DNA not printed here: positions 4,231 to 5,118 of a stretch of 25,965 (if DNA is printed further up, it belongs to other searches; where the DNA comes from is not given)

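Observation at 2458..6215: Operon of four different 2OG-Fe(II) oxygenases, two fused to Sel1/TPR scaffolds, followed by a YihY/BrkB membrane protein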

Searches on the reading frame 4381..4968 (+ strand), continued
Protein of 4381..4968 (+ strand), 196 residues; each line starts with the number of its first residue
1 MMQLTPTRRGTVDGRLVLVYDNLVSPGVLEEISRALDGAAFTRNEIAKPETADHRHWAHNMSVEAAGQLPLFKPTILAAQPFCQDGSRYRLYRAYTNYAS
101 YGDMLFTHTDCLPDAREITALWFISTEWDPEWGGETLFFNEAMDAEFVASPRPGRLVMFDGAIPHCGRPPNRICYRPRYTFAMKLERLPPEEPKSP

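Call 70: search_protein_families(library=pfam, proteins=[L057:7934-9970:+, L074:10929-14150:+, L038:7946-8536:+, L026:7247-9853:-, L026:11813-12883:+, L071:10604-12748:+, L071:12808-13317:-, L065:6872-7420:+, L065:10606-12345:-, L050:4906-6672:+], max_evalue=0.00001)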
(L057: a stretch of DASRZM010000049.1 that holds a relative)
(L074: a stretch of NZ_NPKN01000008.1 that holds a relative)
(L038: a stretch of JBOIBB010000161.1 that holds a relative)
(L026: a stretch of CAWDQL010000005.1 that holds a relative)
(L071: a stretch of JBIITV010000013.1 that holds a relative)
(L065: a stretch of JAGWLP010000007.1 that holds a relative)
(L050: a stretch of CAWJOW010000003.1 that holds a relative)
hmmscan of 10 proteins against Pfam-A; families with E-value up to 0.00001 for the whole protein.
L057:7934-9970:+ (679 aa): 6 families
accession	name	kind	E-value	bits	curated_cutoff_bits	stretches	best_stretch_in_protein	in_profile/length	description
PF00456.26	Transketolase_N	-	7.3e-161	535.1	22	1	18-348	2-334/334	Transketolase, thiamine diphosphate binding domain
PF02779.29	Transket_pyr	-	5.4e-53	179.6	27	1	369-539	3-173/174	Transketolase, pyrimidine binding domain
PF22613.1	Transketolase_C_1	-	9.9e-38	129.3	27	1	554-666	1-112/113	Transketolase-like TK C-terminal domain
PF02780.25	Transketolase_C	-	1e-13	51.7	25.9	1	566-671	10-124/124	Transketolase, C-terminal domain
PF13292.11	DXP_synthase_N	-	2.3e-06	27.5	21.2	0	20-207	20-179/274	1-deoxy-D-xylulose-5-phosphate synthase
PF00676.26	E1_dh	-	5.2e-06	26.1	22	1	122-255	95-220/300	Dehydrogenase E1 component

L074:10929-14150:+ (1074 aa): 4 families
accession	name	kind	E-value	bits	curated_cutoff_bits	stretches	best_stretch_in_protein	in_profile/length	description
PF15902.12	Sortilin-Vps10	-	3.3e-28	99.1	33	2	128-251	3-113/446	Sortilin, neurotensin receptor 3,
PF02012.26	BNR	-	5.6e-11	41.2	27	0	180-191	1-12/12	BNR/Asp-box repeat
PF13088.12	BNR_2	-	1.3e-06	28.4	31.4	0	124-197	136-208/277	BNR repeat-like domain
PF24316.1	Tli3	-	4.2e-06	27.6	27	0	99-147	56-105/129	T6SS Tli3 immunity protein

L038:7946-8536:+ (197 aa): 0 families

L026:7247-9853:- (868 aa): 5 families
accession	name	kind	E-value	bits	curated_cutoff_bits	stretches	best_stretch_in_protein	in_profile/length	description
PF00488.27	MutS_V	-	4.8e-82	274.9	30.2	1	609-796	1-188/188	MutS domain V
PF01624.25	MutS_I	-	5.9e-42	142.9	20.6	1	9-120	1-112/113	MutS domain I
PF05192.23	MutS_III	-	1.4e-41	143.4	34.1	1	269-558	1-194/194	MutS domain III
PF05188.22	MutS_II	-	4.3e-30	105.3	25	1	132-252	4-132/133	MutS domain II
PF05190.23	MutS_IV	-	4.3e-27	94.7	22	1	427-517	1-91/92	MutS family domain IV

L026:11813-12883:+ (357 aa): 4 families
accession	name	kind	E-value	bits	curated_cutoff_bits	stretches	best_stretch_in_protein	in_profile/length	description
PF00154.27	RecA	-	2.9e-141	469.9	27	1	20-282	1-262/262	recA bacterial DNA recombination protein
PF21096.2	RecA_C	-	2.1e-24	85.8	27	1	285-340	1-56/57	RecA C-terminal domain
PF08423.17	Rad51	-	5.1e-09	36.2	22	1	51-240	6-211/244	Rad51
PF06745.19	ATPase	-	2e-07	31.1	26.6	1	53-217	1-167/231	KaiC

L071:10604-12748:+ (715 aa): 3 families
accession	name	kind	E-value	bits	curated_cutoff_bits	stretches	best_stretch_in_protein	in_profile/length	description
PF13424.12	TPR_12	-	1.9e-17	63.6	30.1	2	117-183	8-76/77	Tetratricopeptide repeat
PF00515.34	TPR_1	-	2.4e-07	30.7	27.8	0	193-216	4-27/34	Tetratricopeptide repeat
PF07719.23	TPR_2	-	9.4e-07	28.9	27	0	192-217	3-28/34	Tetratricopeptide repeat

L071:12808-13317:- (169 aa): 0 families

L065:6872-7420:+ (183 aa): 3 families
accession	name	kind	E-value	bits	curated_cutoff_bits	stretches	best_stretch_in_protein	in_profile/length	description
PF00132.30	Hexapep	-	8.8e-18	63.6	27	1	96-129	2-35/36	Bacterial transferase hexapeptide (six repeats)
PF14602.12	Hexapep_2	-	4.5e-07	29.9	27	1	97-128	3-32/34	Hexapeptide repeat of succinyl-transferase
PF25084.1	LbH_EIF2B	-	3.5e-06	27.4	54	0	80-125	23-67/105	EIF2B subunit epsilon LbH domain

L065:10606-12345:- (579 aa): 2 families
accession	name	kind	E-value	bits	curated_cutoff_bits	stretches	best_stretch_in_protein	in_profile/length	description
PF00854.27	PTR2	-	1.2e-58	199.3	27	1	142-516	2-385/392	POT family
PF07690.21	MFS_1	-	2.4e-16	60.1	33.4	1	87-365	9-303/347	Major Facilitator Superfamily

L050:4906-6672:+ (589 aa): 3 families
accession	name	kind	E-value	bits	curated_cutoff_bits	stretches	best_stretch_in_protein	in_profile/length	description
PF00152.25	tRNA-synt_2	-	1.5e-123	412.2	25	1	118-559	2-308/308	tRNA synthetases class II (D, K and N)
PF02938.19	GAD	-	1.3e-25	89.9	23.4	1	309-407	2-95/95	GAD domain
PF01336.31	tRNA_anti-codon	-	2.1e-21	76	27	1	18-102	1-75/75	OB-fold nucleic acid binding domain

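Call 74: search_dna_similar(query=window:4381-4968:+, collection=phages, mode=protein, max_rows=10, max_evalue=0.001)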
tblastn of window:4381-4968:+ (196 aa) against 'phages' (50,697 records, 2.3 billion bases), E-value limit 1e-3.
Records with a match: 116; places in all: 116; records where one place covers at least 80% of the query: 14.
Best place of each record, by identity: <60% 116.
By first word of the organism name: Synechococcus 98; Cyanophage 15; Prochlorococcus 2; Marine 1.
By host as written in the record: - 62; Synechococcus sp. 16; Synechococcus sp. WH8102 10; Synechococcus 8; Synechococcus sp. WH7803 4; Synechococcus sp. WH8109 4; Synechococcus sp. WH 7803 2; Synechococcus sp. WH 8102 2; and 4 more.
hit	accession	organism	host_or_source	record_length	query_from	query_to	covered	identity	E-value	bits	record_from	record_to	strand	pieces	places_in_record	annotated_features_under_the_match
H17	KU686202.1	Synechococcus phage S-CAM4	Synechococcus sp.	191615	17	185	86%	27.6%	1e-8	60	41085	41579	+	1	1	hypothetical protein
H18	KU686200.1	Synechococcus phage S-CAM4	Synechococcus sp.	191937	17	185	86%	27.6%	1e-8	60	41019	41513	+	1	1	hypothetical protein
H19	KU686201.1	Synechococcus phage S-CAM4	Synechococcus sp.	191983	17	185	86%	27.6%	1e-8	60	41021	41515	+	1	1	hypothetical protein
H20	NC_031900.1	Synechococcus phage S-CAM4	Synechococcus sp.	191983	17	185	86%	27.6%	1e-8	60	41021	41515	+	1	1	DNA endonuclease V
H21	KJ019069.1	Synechococcus phage ACG-2014j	-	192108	17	185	86%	27.6%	1e-8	60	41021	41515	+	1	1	hypothetical protein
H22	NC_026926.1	Synechococcus phage ACG-2014j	-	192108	17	185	86%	27.6%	1e-8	60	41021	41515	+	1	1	DNA endonuclease V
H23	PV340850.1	Synechococcus phage Sf-CH1b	Synechococcus sp. WH8102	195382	20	185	85%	28.1%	4e-7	55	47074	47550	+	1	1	prolyl 4-hydroxylase alpha subunit Fe(2+) 2OG dioxygenase ...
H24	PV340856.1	Synechococcus phage Sf-FS3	Synechococcus sp. WH8102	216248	17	190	89%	26.4%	2e-9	62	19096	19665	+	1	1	prolyl 4-hydroxylase alpha subunit Fe(2+) 2OG dioxygenase ...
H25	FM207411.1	Synechococcus phage S-RSM4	-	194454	20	192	88%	26.3%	2e-4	47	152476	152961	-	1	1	hypothetical cyanophage protein | hypothetical protein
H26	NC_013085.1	Synechococcus phage S-RSM4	-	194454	20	192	88%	26.3%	2e-4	47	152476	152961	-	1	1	DNA endonuclease V | hypothetical protein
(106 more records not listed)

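Call 76: get_annotated_region(hit=H24, flank=9000)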
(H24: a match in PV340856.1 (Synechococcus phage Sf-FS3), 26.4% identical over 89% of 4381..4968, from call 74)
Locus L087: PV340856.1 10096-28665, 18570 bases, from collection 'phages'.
description: Synechococcus phage Sf-FS3, complete genome.
organism: Synechococcus phage Sf-FS3 (NCBI taxid 3413219)
taxonomy: Viruses
host: Synechococcus sp. WH8102; source: Petrosia ficiformis pink cortex; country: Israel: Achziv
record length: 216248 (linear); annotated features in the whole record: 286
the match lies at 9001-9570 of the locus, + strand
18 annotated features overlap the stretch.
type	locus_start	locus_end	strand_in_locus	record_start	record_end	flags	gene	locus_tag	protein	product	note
CDS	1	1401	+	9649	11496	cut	-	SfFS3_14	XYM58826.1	peptidase M23 domain-containing protein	-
CDS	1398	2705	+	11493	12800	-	-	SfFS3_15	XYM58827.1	hypothetical protein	-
CDS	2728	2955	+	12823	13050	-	-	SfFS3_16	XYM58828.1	carbon metabolic regulator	-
CDS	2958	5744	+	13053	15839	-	-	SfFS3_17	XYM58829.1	SbsA Ig-like domain-containing protein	-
CDS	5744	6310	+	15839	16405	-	-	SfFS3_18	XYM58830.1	hypothetical protein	-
CDS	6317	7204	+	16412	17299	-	-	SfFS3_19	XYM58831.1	hypothetical protein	-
CDS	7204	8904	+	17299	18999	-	-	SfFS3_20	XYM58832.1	hypothetical protein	-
CDS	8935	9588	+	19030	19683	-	-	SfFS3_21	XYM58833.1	prolyl 4-hydroxylase alpha subunit Fe(2+) 2OG dioxygenase domain-containing protein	-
CDS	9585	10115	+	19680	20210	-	-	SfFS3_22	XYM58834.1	JmjC domain-containing protein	-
CDS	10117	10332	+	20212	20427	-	-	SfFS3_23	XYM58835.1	hypothetical protein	-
tRNA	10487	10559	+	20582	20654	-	-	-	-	tRNA-Ile2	-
tRNA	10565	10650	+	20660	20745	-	-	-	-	tRNA-Leu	-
tRNA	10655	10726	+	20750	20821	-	-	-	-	tRNA-Thr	-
CDS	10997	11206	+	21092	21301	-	-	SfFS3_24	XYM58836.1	hypothetical protein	-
tRNA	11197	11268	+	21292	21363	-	-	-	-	tRNA-Asn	-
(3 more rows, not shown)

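Call 85: search_protein_families(library=pfam, proteins=[L038:8815-9840:+, L065:13954-14796:+, L082:2004-3998:+, L015:7834-8514:-, L023:3055-3825:-, L038:7946-8536:+], max_evalue=0.001)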
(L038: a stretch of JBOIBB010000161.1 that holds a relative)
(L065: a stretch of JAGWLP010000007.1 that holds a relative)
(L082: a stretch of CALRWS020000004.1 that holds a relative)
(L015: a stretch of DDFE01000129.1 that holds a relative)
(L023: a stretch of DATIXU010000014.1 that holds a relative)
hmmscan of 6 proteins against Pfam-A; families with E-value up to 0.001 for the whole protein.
L038:8815-9840:+ (342 aa): 2 families
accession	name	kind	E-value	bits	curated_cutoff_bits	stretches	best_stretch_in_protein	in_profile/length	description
PF00691.25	OmpA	-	7.6e-24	84.3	27.2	1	239-333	2-98/98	OmpA family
PF13505.12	OMP_b-brl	-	1.5e-08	35.5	28.7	1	13-177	1-171/175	Outer membrane protein beta-barrel domain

L065:13954-14796:+ (281 aa): 1 family
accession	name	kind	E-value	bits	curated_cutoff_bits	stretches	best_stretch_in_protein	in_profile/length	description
PF03544.19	TonB_C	-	1.3e-21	77.2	24.6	1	190-265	3-78/79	Gram-negative bacterial TonB protein C-terminal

L082:2004-3998:+ (665 aa): 6 families
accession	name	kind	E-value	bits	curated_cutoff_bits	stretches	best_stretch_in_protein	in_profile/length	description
PF13519.12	VWA_2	-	7.5e-13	49.5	27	1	109-215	1-105/107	von Willebrand factor type A domain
PF07719.23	TPR_2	-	1.2e-08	34.8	27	1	393-425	1-33/34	Tetratricopeptide repeat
PF00515.34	TPR_1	-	2e-06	27.8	27.8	1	393-424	1-32/34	Tetratricopeptide repeat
PF13432.12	TPR_16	-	3.8e-06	27.7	32.7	1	369-425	2-63/65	Tetratricopeptide repeat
PF13414.12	TPR_11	-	8.8e-05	22.6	26.8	1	400-424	1-25/42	TPR repeat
PF00092.34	VWA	-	0.00036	21.2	23.8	1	109-243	2-142/174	von Willebrand factor type A domain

L015:7834-8514:- (226 aa): 0 families

L023:3055-3825:- (256 aa): 1 family
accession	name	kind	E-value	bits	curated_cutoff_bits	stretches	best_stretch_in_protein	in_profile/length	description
PF03968.19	LptD_N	-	2.9e-20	73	20.4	1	75-179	8-112/113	LptA/(LptD N-terminal domain) LPS transport protein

L038:7946-8536:+ (197 aa): 0 families

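Call 86: search_protein_families(library=ncbifam, proteins=[L075:15079-18075:-, L036:6374-8188:+, L005:8573-9904:-, L005:11082-11795:-, L005:10024-11070:+, L008:11859-12470:-, L005:5644-7479:-, L005:1271-4354:+], max_evalue=0.00001)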
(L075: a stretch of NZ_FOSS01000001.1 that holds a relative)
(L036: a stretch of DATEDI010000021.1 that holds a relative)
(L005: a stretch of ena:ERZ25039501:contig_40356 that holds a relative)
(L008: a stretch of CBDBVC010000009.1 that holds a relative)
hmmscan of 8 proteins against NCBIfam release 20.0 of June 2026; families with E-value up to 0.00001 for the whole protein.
L075:15079-18075:- (998 aa): 18 families
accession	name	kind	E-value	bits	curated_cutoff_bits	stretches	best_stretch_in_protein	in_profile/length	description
TIGR01785.1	TonB-hemin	subfamily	3.4e-26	91.9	316.85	2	594-890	404-611/677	TonB-dependent heme/hemoglobin receptor family protein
NF010010.0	PRK13483.1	equivalog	1.6e-24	85.9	927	1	24-180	13-167/660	ligand-gated channel protein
TIGR01786.1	TonB-hemlactrns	subfamily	8.3e-23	80.6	323.75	2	593-989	427-710/719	TonB-dependent hemoglobin/transferrin/lactoferrin family receptor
NF007478.2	PRK10064.1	equivalog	2.3e-21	75.8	745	1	34-210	20-196/663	catecholate siderophore receptor CirA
TIGR01779.1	TonB-B12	equivalog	5.8e-21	74.7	599.7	1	32-184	16-162/614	TonB-dependent vitamin B12 receptor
NF010038.0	PRK13513.1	equivalog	3.3e-19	68.9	942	1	24-178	15-167/659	ligand-gated channel protein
NF007926.1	PRK10641.1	equivalog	3.5e-19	68.8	836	1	31-191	14-169/617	TonB-dependent vitamin B12 receptor BtuB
NF050067.1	TonBEntbctnRecCfrA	equivalog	2.2e-17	62.6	1200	1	37-178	19-160/698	TonB-dependent ferric enterobactin receptor CfrA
NF010011.0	PRK13484.1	equivalog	2.4e-16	59.1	1197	1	44-177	30-160/682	IreA family TonB-dependent siderophore receptor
NF010012.0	PRK13486.1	equivalog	3.5e-16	58.7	924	1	62-180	43-162/696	TonB-dependent receptor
NF010048.1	PRK13524.1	subfamily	8.9e-13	47.6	493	1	19-222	15-226/744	FepA family TonB-dependent siderophore receptor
NF052649.1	TonRcptRhtA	equivalog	9.3e-13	47.2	1100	1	14-184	12-173/744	TonB-dependent siderophore receptor RhtA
NF010051.0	PRK13528.1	subfamily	2.3e-11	42.7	583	1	25-180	17-176/727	FepA family TonB-dependent siderophore receptor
TIGR01783.1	TonB-siderophor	subfamily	5.4e-09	35.2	223.5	1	67-177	8-109/649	TonB-dependent siderophore receptor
NF053590.1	TonB_dep_TOL0244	equivalog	9.1e-09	34.5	645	1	44-201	10-167/604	TOL_0244 family TonB-dependent receptor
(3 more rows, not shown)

L036:6374-8188:+ (605 aa): 8 families
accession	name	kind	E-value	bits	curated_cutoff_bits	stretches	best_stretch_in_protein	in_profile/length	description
TIGR02917.1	PEP_TPR_lipo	equivalog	3.4e-22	78.2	312.2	1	4-148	738-881/899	XrtA/PEP-CTERM system TPR-repeat protein PrsT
NF040959.1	MamA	equivalog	1.8e-11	43.8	200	0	13-114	48-149/204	magnetosome protein MamA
TIGR02521.1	type_IV_pilW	equivalog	5.3e-11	42.5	154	1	12-155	41-186/234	type IV pilus biogenesis/stability protein PilW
NF033920.0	C39_PA2778_fam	equivalog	8.9e-11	41.7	150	1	4-101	158-255/255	PA2778 family cysteine peptidase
NF052415.1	T3SS_chap_SctY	equivalog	1.5e-10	41.6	70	0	10-61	48-102/106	type III secretion apparatus assembly chaperone SctY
TIGR03939.1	PGA_TPR_OMP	equivalog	2.1e-09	36.2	366.65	0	20-110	104-194/800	poly-beta-1,6 N-acetyl-D-glucosamine export porin PgaA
NF033758.1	gliding_GltE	equivalog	1.9e-07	30.4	225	0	14-155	132-273/411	adventurous gliding motility TPR repeat lipoprotein GltE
NF052394.1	NodProtNoeE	equivalog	2e-06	26.8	500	0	355-383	11-39/387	nodulation protein NoeE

L005:8573-9904:- (443 aa): 4 families
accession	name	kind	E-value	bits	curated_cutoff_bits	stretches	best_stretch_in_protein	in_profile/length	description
NF052565.1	OrnLipAcylHsRhiz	equivalog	4.8e-34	117.7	450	1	235-410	45-213/259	ornithine lipid ester-linked acyl 2-hydroxylase OlsC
NF033391.2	lipid_A_LpxO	equivalog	9.1e-15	54.5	500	1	227-410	47-221/297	lipid A hydroxylase LpxO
TIGR02917.1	PEP_TPR_lipo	equivalog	7.6e-10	37.3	312.2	1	24-144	510-630/899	XrtA/PEP-CTERM system TPR-repeat protein PrsT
NF040959.1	MamA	equivalog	9.5e-07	28.5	200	1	20-141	78-199/204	magnetosome protein MamA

L005:11082-11795:- (237 aa): 1 family
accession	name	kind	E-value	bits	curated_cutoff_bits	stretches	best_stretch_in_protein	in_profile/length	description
NF041706.1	2OG_matur_YhhC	equivalog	4.5e-06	26.5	150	0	135-218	85-171/182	cyclophane-containing peptide 2OG-Fe(II) oxygenase YhhC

L005:10024-11070:+ (349 aa): 0 families

L008:11859-12470:- (203 aa): 0 families

L005:5644-7479:- (611 aa): 1 family
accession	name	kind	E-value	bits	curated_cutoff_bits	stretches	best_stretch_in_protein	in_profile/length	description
NF052394.1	NodProtNoeE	equivalog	4.7e-06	25.5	500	1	335-469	13-141/387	nodulation protein NoeE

L005:1271-4354:+ (1028 aa): 19 families
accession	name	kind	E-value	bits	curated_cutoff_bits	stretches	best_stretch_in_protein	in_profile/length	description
TIGR01779.1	TonB-B12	equivalog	1.7e-24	86.3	599.7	1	37-185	18-161/614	TonB-dependent vitamin B12 receptor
TIGR01786.1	TonB-hemlactrns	subfamily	4.1e-24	84.9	323.75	2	600-1028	373-719/719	TonB-dependent hemoglobin/transferrin/lactoferrin family receptor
NF007926.1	PRK10641.1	equivalog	2.3e-21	76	836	1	38-192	17-168/617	TonB-dependent vitamin B12 receptor BtuB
TIGR01785.1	TonB-hemin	subfamily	7.5e-20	70.9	316.85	2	49-179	2-130/677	TonB-dependent heme/hemoglobin receptor family protein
NF007478.2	PRK10064.1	equivalog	4.3e-19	68.2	745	1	48-179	30-159/663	catecholate siderophore receptor CirA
NF052649.1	TonRcptRhtA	equivalog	1.6e-14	53.1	1100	1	15-180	9-167/744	TonB-dependent siderophore receptor RhtA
NF010010.0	PRK13483.1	equivalog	3.6e-14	51.7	927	1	26-182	11-167/660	ligand-gated channel protein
NF010038.0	PRK13513.1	equivalog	9.6e-14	50.8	942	1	29-180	18-167/659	ligand-gated channel protein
NF010048.1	PRK13524.1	subfamily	1.1e-13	50.6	493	1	31-201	20-201/744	FepA family TonB-dependent siderophore receptor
NF010051.0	PRK13528.1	subfamily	2.7e-13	49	583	1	45-242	31-231/727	FepA family TonB-dependent siderophore receptor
NF010012.0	PRK13486.1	equivalog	6.4e-13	47.9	924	1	62-183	39-163/696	TonB-dependent receptor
NF010011.0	PRK13484.1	equivalog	7e-12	44.4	1197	1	27-178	9-159/682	IreA family TonB-dependent siderophore receptor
NF050067.1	TonBEntbctnRecCfrA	equivalog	3.1e-11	42.3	1200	1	43-180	21-160/698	TonB-dependent ferric enterobactin receptor CfrA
NF049947.1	TonB_dep_PCPU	exception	1.5e-10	40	800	1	27-198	15-190/685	TonB-dependent receptor, PCPU motif-type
NF053590.1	TonB_dep_TOL0244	equivalog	5.9e-10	38.4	645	1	45-180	7-142/604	TOL_0244 family TonB-dependent receptor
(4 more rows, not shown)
